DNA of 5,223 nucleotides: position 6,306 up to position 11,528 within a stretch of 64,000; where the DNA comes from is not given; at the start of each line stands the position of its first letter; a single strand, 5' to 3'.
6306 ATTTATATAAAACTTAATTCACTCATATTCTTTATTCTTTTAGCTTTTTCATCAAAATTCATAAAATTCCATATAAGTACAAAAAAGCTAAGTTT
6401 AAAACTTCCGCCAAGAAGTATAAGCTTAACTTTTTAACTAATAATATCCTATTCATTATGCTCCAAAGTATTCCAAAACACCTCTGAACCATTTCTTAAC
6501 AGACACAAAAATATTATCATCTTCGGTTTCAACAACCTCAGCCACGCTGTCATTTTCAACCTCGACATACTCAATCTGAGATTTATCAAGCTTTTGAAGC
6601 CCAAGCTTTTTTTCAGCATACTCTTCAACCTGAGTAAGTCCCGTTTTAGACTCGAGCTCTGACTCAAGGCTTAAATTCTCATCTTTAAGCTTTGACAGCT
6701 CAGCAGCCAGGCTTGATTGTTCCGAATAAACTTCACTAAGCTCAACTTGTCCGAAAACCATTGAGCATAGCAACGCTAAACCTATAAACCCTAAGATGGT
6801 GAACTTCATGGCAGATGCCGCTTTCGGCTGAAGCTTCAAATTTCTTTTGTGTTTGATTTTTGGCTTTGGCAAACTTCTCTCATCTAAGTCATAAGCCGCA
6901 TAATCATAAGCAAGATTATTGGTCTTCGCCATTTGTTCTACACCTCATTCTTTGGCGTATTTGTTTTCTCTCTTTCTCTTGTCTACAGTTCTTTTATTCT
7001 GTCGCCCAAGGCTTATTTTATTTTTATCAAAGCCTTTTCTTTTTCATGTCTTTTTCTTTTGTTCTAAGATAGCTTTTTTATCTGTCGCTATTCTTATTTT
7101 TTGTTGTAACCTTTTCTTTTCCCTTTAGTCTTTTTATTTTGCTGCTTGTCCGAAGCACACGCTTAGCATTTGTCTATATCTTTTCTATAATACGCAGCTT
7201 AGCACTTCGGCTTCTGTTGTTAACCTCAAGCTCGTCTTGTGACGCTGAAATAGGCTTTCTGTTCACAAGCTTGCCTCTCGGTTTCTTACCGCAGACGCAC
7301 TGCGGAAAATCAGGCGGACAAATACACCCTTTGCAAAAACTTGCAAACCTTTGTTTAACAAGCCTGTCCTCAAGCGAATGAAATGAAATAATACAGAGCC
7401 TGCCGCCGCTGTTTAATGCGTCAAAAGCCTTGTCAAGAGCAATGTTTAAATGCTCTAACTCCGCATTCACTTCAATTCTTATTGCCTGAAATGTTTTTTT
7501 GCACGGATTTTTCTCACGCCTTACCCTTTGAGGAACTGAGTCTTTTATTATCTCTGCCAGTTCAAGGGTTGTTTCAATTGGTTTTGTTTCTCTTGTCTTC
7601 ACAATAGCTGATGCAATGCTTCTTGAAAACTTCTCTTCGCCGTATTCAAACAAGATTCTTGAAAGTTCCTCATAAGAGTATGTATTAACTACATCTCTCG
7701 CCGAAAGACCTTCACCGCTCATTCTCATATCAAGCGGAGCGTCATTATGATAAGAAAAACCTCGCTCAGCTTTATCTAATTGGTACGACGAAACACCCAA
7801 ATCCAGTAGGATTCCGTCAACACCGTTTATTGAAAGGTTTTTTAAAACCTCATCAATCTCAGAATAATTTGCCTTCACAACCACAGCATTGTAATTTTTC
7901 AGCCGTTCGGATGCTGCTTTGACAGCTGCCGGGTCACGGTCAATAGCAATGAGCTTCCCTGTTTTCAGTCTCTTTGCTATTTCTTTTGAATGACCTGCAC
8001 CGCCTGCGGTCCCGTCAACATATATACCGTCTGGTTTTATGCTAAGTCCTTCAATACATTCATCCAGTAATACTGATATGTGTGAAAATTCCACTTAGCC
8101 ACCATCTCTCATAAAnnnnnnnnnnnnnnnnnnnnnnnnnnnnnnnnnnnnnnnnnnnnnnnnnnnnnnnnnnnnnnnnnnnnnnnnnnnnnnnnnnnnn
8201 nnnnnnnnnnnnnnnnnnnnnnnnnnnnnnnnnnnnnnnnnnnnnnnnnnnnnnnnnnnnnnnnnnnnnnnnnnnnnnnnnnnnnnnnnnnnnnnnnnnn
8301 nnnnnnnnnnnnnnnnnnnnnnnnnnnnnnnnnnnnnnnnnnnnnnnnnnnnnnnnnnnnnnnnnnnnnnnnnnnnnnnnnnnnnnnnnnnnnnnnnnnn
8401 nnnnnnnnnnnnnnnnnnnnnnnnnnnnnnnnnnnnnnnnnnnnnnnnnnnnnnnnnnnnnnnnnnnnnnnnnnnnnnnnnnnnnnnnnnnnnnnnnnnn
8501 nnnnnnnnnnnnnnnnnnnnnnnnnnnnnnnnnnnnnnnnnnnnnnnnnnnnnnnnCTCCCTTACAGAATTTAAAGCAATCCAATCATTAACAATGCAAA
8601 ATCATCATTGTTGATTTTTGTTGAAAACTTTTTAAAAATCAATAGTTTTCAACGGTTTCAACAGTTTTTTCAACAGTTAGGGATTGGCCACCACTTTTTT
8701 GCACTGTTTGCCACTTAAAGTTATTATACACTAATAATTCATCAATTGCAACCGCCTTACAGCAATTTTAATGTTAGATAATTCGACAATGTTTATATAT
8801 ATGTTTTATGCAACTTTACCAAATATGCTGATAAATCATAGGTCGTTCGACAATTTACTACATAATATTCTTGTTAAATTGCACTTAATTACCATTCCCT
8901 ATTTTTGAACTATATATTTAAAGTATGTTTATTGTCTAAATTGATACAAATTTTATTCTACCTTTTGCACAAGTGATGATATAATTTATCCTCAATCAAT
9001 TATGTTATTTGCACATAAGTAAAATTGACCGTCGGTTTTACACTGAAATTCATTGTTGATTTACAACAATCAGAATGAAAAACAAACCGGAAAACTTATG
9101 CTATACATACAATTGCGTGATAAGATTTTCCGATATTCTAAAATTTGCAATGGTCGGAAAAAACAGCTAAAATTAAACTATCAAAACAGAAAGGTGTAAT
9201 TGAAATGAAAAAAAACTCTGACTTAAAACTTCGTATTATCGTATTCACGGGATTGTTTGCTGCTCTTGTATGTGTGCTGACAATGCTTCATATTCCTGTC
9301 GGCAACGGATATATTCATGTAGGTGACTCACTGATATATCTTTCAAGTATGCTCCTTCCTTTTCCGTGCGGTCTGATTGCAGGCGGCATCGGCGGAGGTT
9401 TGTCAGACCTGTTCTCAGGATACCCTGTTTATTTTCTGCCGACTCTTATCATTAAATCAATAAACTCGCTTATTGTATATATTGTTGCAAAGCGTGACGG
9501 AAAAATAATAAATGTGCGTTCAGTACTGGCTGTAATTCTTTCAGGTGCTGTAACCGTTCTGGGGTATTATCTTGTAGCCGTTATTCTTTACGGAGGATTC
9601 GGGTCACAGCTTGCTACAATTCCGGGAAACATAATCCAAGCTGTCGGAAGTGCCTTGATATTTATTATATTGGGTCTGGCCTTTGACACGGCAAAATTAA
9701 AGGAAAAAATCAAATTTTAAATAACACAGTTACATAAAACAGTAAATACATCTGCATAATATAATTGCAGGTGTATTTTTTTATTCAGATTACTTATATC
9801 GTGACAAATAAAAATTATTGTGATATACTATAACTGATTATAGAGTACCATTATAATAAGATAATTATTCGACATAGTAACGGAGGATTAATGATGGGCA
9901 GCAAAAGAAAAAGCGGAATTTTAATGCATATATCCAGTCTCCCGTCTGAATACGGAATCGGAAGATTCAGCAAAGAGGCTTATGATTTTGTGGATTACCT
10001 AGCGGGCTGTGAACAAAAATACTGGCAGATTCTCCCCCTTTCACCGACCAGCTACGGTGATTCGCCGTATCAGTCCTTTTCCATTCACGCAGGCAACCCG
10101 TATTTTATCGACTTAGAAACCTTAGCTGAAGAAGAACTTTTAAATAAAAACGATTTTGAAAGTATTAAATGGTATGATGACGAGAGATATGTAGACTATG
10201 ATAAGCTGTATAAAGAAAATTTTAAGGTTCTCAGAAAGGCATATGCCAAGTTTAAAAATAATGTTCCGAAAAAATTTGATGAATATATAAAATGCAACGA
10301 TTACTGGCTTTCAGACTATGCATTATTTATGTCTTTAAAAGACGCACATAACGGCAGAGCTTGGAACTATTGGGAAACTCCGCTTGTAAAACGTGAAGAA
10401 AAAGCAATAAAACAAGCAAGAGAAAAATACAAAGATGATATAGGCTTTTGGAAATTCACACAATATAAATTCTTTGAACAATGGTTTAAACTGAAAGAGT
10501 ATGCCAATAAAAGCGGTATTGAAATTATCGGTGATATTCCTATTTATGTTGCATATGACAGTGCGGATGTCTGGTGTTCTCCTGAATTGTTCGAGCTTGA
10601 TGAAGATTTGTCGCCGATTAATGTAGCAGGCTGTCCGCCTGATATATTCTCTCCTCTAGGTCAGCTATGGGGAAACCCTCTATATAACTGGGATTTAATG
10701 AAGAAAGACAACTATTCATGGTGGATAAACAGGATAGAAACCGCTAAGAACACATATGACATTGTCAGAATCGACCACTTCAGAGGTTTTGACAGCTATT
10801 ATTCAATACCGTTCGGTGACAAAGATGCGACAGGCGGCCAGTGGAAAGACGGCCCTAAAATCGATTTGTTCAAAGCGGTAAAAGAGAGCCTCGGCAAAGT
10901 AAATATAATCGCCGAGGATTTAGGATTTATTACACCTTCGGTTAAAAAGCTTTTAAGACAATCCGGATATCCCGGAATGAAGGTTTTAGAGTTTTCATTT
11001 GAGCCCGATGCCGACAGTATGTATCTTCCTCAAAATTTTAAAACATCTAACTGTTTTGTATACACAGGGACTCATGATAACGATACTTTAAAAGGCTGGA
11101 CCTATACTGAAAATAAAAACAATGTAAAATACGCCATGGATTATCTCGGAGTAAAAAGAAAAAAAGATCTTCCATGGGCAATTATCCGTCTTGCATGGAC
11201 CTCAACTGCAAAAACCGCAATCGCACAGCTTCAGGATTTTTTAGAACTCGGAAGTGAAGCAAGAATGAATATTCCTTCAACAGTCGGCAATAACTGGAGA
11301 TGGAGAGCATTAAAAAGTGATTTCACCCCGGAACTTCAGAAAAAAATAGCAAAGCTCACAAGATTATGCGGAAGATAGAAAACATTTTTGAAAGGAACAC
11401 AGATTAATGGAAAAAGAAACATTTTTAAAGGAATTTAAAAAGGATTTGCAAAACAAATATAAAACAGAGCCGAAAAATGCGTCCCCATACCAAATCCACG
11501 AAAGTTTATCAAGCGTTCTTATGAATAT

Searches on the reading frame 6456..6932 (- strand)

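Call 57: search_protein_families(library=pfam, proteins=[window:6456-6932:-], max_evalue=0.0001)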
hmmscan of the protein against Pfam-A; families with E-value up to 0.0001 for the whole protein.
window:6456-6932:- (158 aa): 1 family
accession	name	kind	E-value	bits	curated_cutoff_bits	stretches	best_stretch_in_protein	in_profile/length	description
PF04977.20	DivIC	-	7.1e-05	23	28.9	0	55-114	9-69/80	Septum formation initiator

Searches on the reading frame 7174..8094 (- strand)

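Call 57: search_protein_families(library=pfam, proteins=[window:7174-8094:-], max_evalue=0.0001)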
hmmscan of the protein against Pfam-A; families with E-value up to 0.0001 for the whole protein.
window:7174-8094:- (306 aa): 2 families
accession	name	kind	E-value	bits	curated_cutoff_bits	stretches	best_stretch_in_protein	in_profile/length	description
PF01795.25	Methyltransf_5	-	7.7e-121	403.8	27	1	2-306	1-309/309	MraW methylase family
PF13847.12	Methyltransf_31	-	1.1e-05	25.6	27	0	25-97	7-80/145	Methyltransferase domain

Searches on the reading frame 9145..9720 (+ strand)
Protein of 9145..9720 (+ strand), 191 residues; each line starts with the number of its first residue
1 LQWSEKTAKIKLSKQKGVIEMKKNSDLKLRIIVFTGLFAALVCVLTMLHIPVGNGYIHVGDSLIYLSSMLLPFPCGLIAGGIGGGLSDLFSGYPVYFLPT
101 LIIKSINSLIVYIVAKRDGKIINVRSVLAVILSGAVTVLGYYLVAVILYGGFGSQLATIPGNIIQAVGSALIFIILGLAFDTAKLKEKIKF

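Call 57: search_protein_families(library=pfam, proteins=[window:9145-9720:+], max_evalue=0.0001)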
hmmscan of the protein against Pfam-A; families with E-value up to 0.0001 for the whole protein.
window:9145-9720:+ (191 aa): 1 family
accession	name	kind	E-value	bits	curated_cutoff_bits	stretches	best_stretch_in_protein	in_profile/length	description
PF07155.17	ECF-ribofla_trS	-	2.9e-27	96.2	26.7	1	28-179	3-169/172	ECF-type riboflavin transporter, S component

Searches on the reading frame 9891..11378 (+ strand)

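Call 57: search_protein_families(library=pfam, proteins=[window:9891-11378:+], max_evalue=0.0001)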
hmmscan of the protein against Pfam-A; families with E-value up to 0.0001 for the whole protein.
window:9891-11378:+ (495 aa): 1 family
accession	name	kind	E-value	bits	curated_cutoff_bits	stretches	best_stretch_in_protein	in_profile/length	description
PF02446.23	Glyco_hydro_77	-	4.9e-184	613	25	1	12-477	1-463/465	4-alpha-glucanotransferase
